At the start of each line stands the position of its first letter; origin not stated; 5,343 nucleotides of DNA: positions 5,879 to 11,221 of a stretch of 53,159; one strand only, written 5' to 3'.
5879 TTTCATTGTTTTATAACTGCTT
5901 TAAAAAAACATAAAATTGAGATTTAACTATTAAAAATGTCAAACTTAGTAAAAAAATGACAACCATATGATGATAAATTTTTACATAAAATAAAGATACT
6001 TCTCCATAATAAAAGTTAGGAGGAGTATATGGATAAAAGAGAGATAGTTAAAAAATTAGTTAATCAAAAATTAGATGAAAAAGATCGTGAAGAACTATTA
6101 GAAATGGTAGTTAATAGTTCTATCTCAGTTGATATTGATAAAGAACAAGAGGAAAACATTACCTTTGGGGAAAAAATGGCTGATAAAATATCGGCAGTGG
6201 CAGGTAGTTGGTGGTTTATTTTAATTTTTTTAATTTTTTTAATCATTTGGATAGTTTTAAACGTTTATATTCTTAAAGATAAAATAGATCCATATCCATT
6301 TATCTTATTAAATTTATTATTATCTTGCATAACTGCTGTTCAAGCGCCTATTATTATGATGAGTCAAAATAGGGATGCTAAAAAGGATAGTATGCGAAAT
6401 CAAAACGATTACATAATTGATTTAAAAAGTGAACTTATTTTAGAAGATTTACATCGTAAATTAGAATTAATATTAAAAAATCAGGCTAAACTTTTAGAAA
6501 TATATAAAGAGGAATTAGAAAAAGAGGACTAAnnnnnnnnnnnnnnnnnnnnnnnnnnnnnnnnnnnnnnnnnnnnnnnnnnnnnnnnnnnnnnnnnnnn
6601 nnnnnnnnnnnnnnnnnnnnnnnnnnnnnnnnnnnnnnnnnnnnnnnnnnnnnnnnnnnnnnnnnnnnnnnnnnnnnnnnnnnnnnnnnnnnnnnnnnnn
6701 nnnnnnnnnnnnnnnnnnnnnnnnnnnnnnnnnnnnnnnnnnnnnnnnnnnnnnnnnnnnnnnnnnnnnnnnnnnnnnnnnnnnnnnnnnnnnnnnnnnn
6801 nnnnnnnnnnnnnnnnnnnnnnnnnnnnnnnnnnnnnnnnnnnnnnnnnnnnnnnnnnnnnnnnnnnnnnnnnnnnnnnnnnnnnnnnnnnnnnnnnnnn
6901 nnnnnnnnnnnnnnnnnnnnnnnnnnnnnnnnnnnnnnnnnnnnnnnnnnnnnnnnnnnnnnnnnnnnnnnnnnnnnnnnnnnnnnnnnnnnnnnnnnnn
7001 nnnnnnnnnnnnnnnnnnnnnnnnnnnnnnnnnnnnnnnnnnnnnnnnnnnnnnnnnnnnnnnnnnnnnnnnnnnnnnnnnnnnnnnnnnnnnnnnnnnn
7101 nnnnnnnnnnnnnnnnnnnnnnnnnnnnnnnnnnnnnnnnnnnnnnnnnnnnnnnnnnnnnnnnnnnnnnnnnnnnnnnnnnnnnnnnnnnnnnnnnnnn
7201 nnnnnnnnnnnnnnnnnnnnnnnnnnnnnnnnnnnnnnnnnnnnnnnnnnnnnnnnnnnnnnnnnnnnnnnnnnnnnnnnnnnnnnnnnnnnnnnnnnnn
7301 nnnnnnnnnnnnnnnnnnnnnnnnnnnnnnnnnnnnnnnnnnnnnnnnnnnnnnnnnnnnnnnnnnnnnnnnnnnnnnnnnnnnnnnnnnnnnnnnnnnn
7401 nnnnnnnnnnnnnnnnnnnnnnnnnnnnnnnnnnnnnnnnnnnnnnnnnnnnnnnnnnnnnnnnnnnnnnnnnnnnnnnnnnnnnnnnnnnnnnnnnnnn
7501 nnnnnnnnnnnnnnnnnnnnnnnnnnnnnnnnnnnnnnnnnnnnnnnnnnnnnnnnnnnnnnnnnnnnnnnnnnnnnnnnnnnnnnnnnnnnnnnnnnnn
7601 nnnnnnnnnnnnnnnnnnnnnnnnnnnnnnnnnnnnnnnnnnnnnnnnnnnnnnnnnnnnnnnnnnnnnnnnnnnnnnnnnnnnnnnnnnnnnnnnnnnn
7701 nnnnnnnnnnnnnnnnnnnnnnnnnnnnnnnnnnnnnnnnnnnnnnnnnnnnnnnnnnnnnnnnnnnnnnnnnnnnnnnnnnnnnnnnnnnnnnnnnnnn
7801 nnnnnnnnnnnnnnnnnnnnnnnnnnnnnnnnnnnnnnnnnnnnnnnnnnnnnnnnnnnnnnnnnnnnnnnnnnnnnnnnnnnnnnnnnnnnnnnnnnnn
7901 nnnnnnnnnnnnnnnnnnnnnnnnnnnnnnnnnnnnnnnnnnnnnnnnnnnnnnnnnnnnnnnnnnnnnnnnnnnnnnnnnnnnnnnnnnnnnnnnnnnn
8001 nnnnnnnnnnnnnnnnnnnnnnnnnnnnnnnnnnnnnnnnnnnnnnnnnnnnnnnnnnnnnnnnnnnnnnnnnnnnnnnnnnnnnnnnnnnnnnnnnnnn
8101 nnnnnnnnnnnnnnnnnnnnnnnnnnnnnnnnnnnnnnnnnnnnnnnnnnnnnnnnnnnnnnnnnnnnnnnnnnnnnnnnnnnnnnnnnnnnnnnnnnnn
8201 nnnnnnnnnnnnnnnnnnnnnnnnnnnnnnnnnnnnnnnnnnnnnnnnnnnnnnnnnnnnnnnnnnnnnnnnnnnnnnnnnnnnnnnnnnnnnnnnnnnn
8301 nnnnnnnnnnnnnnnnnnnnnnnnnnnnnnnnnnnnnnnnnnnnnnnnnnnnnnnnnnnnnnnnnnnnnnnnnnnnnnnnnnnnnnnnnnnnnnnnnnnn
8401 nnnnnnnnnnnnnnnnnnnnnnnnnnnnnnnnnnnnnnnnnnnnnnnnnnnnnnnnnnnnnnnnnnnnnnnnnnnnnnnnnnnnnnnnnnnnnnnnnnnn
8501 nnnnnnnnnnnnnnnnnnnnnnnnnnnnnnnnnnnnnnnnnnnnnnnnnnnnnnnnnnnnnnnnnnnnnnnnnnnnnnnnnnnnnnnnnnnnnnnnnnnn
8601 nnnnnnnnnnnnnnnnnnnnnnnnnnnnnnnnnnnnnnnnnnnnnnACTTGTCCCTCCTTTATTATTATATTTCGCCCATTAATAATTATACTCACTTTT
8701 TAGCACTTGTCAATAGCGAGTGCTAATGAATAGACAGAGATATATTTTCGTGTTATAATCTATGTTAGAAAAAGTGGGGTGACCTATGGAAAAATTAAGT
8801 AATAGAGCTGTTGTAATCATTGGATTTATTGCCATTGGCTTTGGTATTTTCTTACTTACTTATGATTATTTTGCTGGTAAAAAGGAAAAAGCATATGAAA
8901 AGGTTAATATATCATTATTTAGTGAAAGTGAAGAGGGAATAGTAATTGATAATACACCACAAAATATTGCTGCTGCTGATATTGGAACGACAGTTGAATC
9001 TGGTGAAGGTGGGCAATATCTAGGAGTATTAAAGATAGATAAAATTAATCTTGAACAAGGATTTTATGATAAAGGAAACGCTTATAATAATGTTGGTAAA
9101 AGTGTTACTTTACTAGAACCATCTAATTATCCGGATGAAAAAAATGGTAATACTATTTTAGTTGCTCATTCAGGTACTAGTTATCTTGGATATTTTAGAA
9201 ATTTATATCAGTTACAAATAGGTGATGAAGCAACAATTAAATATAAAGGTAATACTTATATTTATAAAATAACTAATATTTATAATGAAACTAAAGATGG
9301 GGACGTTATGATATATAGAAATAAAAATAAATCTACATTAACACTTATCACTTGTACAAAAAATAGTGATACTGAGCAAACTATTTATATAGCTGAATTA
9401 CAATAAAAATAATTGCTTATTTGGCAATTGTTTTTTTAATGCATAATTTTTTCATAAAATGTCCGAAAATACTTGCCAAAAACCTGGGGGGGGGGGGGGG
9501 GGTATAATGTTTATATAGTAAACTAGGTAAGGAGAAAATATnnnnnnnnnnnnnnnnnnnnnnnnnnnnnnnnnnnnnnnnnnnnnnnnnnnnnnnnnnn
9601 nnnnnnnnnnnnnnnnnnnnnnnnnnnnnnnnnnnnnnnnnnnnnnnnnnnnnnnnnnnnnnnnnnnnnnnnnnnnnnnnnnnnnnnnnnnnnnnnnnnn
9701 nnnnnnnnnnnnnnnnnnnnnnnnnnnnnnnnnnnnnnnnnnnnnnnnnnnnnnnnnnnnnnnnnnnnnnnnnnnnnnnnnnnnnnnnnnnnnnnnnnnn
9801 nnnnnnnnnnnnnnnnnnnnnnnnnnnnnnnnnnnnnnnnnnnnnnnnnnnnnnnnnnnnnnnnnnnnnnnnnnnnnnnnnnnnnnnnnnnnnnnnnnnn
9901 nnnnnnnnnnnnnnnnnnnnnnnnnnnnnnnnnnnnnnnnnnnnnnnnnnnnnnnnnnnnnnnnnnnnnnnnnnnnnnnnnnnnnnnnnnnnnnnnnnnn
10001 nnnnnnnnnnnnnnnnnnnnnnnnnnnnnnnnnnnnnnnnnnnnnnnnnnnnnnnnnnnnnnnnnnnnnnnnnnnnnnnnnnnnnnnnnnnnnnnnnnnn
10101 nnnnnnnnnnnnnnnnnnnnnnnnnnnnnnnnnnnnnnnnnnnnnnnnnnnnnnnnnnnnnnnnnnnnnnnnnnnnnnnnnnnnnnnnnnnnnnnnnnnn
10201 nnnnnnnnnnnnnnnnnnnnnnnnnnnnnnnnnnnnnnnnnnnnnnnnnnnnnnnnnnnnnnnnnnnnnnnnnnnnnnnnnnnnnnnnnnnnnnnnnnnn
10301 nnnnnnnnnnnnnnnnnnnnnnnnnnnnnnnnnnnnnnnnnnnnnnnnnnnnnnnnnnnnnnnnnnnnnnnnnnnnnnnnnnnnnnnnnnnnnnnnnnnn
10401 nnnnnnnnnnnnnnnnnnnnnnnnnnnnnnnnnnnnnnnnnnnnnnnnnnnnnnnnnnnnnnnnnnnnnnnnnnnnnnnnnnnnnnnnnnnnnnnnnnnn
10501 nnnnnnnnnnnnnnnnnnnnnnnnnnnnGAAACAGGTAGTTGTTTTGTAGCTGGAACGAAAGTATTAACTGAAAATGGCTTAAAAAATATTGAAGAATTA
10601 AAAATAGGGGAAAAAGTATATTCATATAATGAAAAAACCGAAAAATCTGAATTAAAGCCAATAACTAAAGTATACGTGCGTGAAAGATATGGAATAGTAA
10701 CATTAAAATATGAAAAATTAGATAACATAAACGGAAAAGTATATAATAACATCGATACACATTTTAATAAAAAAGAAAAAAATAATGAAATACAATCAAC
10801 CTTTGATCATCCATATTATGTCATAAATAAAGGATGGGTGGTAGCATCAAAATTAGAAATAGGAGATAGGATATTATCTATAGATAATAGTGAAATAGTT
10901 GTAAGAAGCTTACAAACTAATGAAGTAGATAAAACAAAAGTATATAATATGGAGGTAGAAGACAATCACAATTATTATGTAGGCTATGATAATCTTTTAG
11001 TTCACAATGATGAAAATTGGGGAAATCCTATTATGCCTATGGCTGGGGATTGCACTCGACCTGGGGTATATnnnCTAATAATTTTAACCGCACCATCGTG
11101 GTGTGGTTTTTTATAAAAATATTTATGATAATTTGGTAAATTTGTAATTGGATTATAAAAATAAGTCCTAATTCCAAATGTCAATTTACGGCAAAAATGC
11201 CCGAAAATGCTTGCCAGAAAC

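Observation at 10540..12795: Hint domains followed only by tiny, variable, mostly Cys-containing peptides rather than toxin domains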

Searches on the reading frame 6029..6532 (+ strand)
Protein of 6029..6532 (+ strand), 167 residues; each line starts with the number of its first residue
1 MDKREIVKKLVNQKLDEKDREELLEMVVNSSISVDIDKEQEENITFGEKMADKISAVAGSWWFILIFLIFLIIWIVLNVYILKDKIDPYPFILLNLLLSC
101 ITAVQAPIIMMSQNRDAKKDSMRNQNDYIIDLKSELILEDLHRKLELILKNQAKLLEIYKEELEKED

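Call 32: search_protein_families(library=pfam, proteins=[window:6029-6532:+], max_evalue=0.0001)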
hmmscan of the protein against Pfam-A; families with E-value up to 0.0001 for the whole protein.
window:6029-6532:+ (167 aa): 1 family
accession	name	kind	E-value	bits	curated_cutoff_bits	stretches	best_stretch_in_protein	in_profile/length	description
PF06210.16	DUF1003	-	1.5e-33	115.5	27.4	1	59-154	2-98/103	Protein of unknown function (DUF1003)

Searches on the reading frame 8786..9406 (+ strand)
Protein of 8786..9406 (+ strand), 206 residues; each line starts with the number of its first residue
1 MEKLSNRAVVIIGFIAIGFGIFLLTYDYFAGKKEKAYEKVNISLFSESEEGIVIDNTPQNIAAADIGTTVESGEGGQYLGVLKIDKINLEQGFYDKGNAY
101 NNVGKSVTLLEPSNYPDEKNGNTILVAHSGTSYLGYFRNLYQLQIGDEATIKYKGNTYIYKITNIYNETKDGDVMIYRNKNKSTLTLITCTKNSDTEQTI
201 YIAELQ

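Call 6: search_protein_families(library=pfam, proteins=[window:8786-9406:+], max_evalue=0.01)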
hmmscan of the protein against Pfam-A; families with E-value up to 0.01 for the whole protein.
window:8786-9406:+ (206 aa): 1 family
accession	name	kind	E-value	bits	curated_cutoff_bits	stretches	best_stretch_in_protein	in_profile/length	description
PF04203.18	Sortase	-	9.6e-18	64.6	26.6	1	82-205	1-124/125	Sortase domain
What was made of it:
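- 8786..9406 (+): Sortase gene directly upstream of P1. This is context only; no LPXTG-type substrate was found in the window. Pfam Sortase E = 1e-17 (call 6).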

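Call 14: search_protein_families(library=ncbifam, proteins=[window:8786-9406:+], max_evalue=0.01)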
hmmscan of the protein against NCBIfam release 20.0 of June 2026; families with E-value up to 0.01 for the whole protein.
window:8786-9406:+ (206 aa): 7 families
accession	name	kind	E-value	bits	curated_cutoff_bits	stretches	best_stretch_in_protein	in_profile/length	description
NF058671.1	sortase_SrtD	exception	1e-15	57.9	140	1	13-190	2-168/187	class D sortase, LPxTATN-specific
NF033745.1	class_C_sortase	subfamily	1.2e-15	57.8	160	1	64-191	80-205/220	class C sortase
TIGR01076.1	sortase_fam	subfamily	6.4e-14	51.9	39.35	1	80-197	1-118/136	sortase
NF033746.1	class_D_sortase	subfamily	2.1e-13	50.3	165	1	74-190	5-114/135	class D sortase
NF033747.1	class_E_sortase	subfamily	1.6e-08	34.6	160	1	49-200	45-200/211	class E sortase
NF033748.1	class_F_sortase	subfamily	8.9e-06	25.4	166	1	119-201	58-144/155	class F sortase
TIGR03784.1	marine_sortase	equivalog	0.0014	18.3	158.25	1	107-190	78-156/174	class GN sortase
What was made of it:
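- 8786..9406 (+): NCBIfam gives weak class C/D matches (call 14).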

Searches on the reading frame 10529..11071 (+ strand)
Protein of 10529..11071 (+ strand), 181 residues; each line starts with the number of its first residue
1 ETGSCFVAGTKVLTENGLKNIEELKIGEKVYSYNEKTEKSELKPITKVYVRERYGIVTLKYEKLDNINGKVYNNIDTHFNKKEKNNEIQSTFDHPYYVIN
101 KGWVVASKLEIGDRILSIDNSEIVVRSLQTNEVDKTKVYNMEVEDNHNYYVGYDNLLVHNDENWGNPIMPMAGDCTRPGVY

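Call 13: find_homologous_proteins(query=window:10529-11071:+, max_evalue=1e-8)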
Query seq(181 aa) (181 aa): 12 proteins with E <= 1e-8 among 94 candidates.
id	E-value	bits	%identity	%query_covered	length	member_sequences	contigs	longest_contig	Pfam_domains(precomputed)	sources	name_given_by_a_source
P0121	4.0e-30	123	44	86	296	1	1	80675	PF07591.16,PF13403.12,PF14890.12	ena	-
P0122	2.9e-27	114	44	86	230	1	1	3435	PF07591.16,PF14623.12,PF13403.12,PF14890.12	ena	-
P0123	7.9e-26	109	44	86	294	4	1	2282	PF07591.16,PF13403.12,PF14890.12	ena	-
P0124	1.8e-25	108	43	87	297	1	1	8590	PF07591.16,PF13403.12,PF14890.12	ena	-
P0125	7.4e-24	103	39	87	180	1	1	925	PF07591.16,PF14890.12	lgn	-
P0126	1.3e-21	95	40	87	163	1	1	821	PF07591.16,PF13403.12,PF14890.12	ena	-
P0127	1.3e-21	95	36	87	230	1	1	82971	PF07591.16,PF13403.12,PF14890.12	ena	-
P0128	3.1e-21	94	41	86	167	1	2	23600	PF07591.16,PF13403.12,PF14890.12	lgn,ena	-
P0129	1.2e-19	89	47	51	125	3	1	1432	PF07591.16,PF14890.12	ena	-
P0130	1.3e-18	86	38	87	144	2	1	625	PF07591.16,PF13403.12,PF14890.12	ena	-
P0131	3.6e-18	84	39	88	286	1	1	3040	PF07591.16,PF13403.12,PF14890.12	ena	-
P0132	1.6e-17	82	37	87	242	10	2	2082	PF07591.16,PF01079.26,PF13403.12,PF14890.12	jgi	jgi:hypothetical protein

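Call 21: search_solved_structures(query=window:10529-11071:+, max_evalue=0.01, show_alignments=2)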
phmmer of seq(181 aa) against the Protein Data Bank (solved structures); distinct sequences matched with E-value up to 0.01: 4.
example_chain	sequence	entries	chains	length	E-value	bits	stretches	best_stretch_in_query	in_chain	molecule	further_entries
2lwy_A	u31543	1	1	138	5.3e-23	85.2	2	88-160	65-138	BACTERIAL INTEIN-LIKE DOMAIN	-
7cfv_A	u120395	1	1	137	1.6e-05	28.2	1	85-160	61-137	Spl DnaX mini-intein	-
2jmz_A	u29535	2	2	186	0.00022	24.5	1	84-154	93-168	Hypothetical protein MJ0781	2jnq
8ubs_A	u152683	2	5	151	0.0028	20.9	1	87-161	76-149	NrdJ-1 | Nrdj-1 intein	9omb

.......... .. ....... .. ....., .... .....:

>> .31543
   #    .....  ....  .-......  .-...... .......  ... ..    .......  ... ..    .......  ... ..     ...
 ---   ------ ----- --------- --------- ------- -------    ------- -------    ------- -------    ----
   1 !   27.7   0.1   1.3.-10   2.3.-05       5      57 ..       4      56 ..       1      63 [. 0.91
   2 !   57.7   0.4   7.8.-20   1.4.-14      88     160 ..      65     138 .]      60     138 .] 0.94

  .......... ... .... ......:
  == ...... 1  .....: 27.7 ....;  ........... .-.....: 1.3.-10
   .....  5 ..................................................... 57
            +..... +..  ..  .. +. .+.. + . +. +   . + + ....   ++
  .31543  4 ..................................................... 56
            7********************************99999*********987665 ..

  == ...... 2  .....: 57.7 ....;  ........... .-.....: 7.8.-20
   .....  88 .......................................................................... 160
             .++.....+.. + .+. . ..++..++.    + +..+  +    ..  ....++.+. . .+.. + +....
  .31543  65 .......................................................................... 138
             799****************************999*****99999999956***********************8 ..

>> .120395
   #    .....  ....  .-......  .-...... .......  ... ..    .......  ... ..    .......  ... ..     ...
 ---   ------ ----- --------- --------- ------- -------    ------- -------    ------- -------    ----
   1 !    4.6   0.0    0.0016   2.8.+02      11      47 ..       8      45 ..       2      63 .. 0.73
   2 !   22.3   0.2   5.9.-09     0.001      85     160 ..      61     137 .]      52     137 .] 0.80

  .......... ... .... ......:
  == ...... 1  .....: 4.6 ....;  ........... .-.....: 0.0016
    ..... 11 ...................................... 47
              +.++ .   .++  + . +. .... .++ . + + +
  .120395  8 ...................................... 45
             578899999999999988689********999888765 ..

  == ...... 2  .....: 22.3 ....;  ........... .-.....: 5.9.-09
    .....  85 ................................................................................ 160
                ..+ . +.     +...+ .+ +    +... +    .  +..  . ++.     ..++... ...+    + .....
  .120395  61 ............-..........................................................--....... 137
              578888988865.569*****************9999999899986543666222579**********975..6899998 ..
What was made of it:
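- On A-type BIL / Pfam PT-HINT (PF07591): 2LWY E = 5e-23 (call 21).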

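Call 27: find_encoding_contigs(protein=P0121, flank=8000, max_places=3)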
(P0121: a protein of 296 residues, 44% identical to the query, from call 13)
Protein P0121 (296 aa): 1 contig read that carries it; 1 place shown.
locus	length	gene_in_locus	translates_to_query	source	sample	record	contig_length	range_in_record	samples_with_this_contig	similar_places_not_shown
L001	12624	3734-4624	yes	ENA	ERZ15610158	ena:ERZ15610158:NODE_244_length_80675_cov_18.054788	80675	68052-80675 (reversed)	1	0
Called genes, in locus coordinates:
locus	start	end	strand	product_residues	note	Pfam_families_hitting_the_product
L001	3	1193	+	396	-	?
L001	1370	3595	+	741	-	PF09586:YfhO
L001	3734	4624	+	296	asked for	PF14890:Intein_splicing (faint), PF13403:Hint_2 (weak), PF07591:PT-HINT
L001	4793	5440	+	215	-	PF16316:DUF4956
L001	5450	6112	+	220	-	PF09359:VTC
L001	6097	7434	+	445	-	PF08757:CotH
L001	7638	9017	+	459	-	PF09479:Flg_new, PF07591:PT-HINT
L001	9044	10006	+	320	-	PF09479:Flg_new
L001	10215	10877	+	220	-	PF01726:LexA_DNA_bind, PF00717:Peptidase_S24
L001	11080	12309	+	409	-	-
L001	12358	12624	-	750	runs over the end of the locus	PF00488:MutS_V, PF20297:MSSS, PF01713:Smr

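Call 33: search_protein_representatives(alignment_id=A1)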
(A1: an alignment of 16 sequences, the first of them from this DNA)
Query: 16 sequences, 136 profile positions. Proteins with E-value up to 0.001 (for the whole library): 55751; up to 1e-10: 24295; up to 1e-30: 1682. The best 150 are listed.
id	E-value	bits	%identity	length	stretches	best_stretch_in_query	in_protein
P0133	2.3e-145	494.1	-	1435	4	1-136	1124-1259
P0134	8.1e-85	298.0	-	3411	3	1-136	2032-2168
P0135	1.2e-83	294.2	-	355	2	1-135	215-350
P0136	1.7e-76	271.1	-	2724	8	1-99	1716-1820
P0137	5.2e-76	269.5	-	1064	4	1-136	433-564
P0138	1.4e-69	248.7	-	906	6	1-109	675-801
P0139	1.6e-69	248.4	-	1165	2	1-136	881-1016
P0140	1.4e-65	235.7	-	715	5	1-129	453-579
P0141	1.7e-64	232.2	-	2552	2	1-136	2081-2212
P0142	5.2e-64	230.6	-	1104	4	1-136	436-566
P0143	6.4e-64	230.3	-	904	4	1-136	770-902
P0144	8.7e-64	229.9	-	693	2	1-136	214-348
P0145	1.1e-63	229.6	-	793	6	1-75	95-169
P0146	6.8e-63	227.0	-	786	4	1-128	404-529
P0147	2.1e-62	225.5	-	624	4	1-136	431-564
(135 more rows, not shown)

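Call 51: find_related_loci(query=A1, collection=genome_contigs, flank=6000)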
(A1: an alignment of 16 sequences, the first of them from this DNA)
Query A1 (156 aa) in genome_contigs; peptide patterns used: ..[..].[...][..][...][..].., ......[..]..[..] (x = any residue, [..] = any of these).
591 stretches matched a pattern (row limit reached: there are more); 516 encode a relative of the query (tblastn E <= 1e-3); the best 80 are kept; 79 distinct loci.
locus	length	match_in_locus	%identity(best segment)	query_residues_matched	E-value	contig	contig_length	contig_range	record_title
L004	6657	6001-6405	43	1-156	6e-32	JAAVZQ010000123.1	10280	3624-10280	MAG: Clostridia bacterium isolate ABMPRH_40_1_1 k141_1393814, whole genome shotgun sequence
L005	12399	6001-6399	42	1-156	2e-31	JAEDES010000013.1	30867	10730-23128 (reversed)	MAG: Bacilli bacterium isolate MAG064 NODE_882_length_30867_cov_10.857913, whole genome shotgun sequence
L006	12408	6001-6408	40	1-156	2e-31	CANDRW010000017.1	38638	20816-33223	MAG TPA_asm: uncultured Clostridium sp. isolate SRR15214597_bin.43_metawrap_v1.3_MAG genome assembly, contig: NODE.710_l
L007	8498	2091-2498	41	1-156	7e-31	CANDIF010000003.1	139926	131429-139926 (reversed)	MAG TPA_asm: uncultured Clostridium sp. isolate ERR6760095_bin.36_metawrap_v1.3_MAG genome assembly, contig: ERZ12802834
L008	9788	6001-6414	41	1-156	5e-31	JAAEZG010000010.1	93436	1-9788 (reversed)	MAG: Gammaproteobacteria bacterium isolate P03SST1bin.20 NODE_160_length_93436_cov_35.8134, whole genome shotgun sequenc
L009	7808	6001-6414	41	1-156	4e-31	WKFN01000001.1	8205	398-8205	MAG: Alteromonadaceae bacterium isolate MAG12 k99_224301, whole genome shotgun sequence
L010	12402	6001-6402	38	1-156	2e-30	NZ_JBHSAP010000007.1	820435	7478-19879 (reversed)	Salinithrix halophila strain IBRC-M 10813 velvet_auto_105_7, whole genome shotgun sequence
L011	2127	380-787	39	1-156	1e-30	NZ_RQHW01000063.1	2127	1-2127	Leptospira idonii strain 201300427 NODE_53_covk_30.1751_covr_58.59_cutoff_40, whole genome shotgun sequence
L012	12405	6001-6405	40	1-156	2e-30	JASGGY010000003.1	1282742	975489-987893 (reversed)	MAG: Oscillospiraceae bacterium isolate 5N110 JMF-2111-06-0005.ont.bin.110_2, whole genome shotgun sequence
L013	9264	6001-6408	41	1-156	4e-30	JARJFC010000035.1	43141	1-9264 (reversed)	Leptospira sp. 96542 NODE_35_length_43141_cov_33.275701, whole genome shotgun sequence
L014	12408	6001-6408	38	1-156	2e-29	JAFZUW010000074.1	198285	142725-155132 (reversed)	MAG: Lachnospiraceae bacterium isolate RGIG8119 Water_buffalos_Rumen-3__c1727751, whole genome shotgun sequence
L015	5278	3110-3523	40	1-156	1e-28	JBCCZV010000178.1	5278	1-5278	MAG: Pseudomonadota bacterium isolate P01_F01_bin.43 k141_192116_length_5278_cov_9.0000, whole genome shotgun sequence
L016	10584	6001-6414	40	1-156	9e-29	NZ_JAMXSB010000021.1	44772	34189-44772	Pleionea sp. CnH1-48 NODE_21_length_44772_cov_24.042020, whole genome shotgun sequence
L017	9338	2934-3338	39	1-156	4e-28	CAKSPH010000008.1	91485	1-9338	MAG: uncultured Oscillospiraceae bacterium isolate REFINED_METABAT215_TOP10_CONTIGS_1500_ASSEMBLY_K77_MERGED__Hadza_MoBi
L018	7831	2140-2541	37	1-156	4e-28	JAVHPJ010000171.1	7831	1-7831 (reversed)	MAG: Leptospirales bacterium isolate WB01no18_61_14 NODE_5440_length_7831_cov_8.781121, whole genome shotgun sequence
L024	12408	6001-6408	39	1-156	6e-27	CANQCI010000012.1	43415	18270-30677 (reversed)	MAG: uncultured Bacilli bacterium isolate Lapin-001__bin66 genome assembly, contig: Lapin-001__NODE_1156_length_43415_co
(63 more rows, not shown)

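Call 55: search_protein_families(library=pfam, proteins=[L024:6420-8300:+], max_evalue=0.0001)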
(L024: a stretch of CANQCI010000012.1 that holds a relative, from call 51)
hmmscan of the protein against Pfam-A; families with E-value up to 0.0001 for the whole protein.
L024:6420-8300:+ (626 aa): 3 families
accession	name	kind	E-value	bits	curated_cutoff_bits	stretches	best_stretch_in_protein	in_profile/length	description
PF00884.28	Sulfatase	-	2.2e-33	116.3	25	1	262-545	1-300/301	Sulfatase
PF01663.27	Phosphodiest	-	6.1e-06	26.5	23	0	454-491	187-224/342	Type I phosphodiesterase / nucleotide pyrophosphatase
PF02995.22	DUF229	-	5.5e-05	22.5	25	0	353-516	236-363/496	Protein of unknown function (DUF229)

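Call 87: predict_structure(alignment_id=A5)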
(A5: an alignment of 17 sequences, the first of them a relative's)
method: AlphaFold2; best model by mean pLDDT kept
length: 296 residues; sequences in the alignment: 17
mean_pLDDT: 80.3   pTM: 0.54
mean pLDDT of the five models: 80.3, 69.5, 69.5, 69.5, 68.9
residues with pLDDT >= 90: 146; 70-90: 61; 50-70: 53; < 50: 36
segments of 3 or more residues with pLDDT < 50: 1-7, 52-67, 294-296
pLDDT, mean of each block of 10 residues (from residue 1): 45 63 53 53 50 44 50 93 91 91 88 79 69 84 83 86 98 96 93 92 89 97 94 95 97 97 88 90 97 51
secondary structure, 60 per line:
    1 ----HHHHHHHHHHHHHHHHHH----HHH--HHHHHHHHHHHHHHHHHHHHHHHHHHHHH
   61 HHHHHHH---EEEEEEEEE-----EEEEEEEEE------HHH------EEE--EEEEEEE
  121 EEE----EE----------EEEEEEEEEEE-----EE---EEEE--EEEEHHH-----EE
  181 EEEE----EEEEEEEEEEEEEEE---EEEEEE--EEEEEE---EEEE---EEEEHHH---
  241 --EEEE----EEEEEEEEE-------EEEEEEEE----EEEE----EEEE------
elements in order: H5-22 H32-67 E71-79 E85-93 E109-111 E114-123 E140-150 E161-164 E167-170 E179-184 E189-203 E207-212 E215-220 E224-227 E231-234 E243-246 E251-259 E267-274 E279-282 E287-290
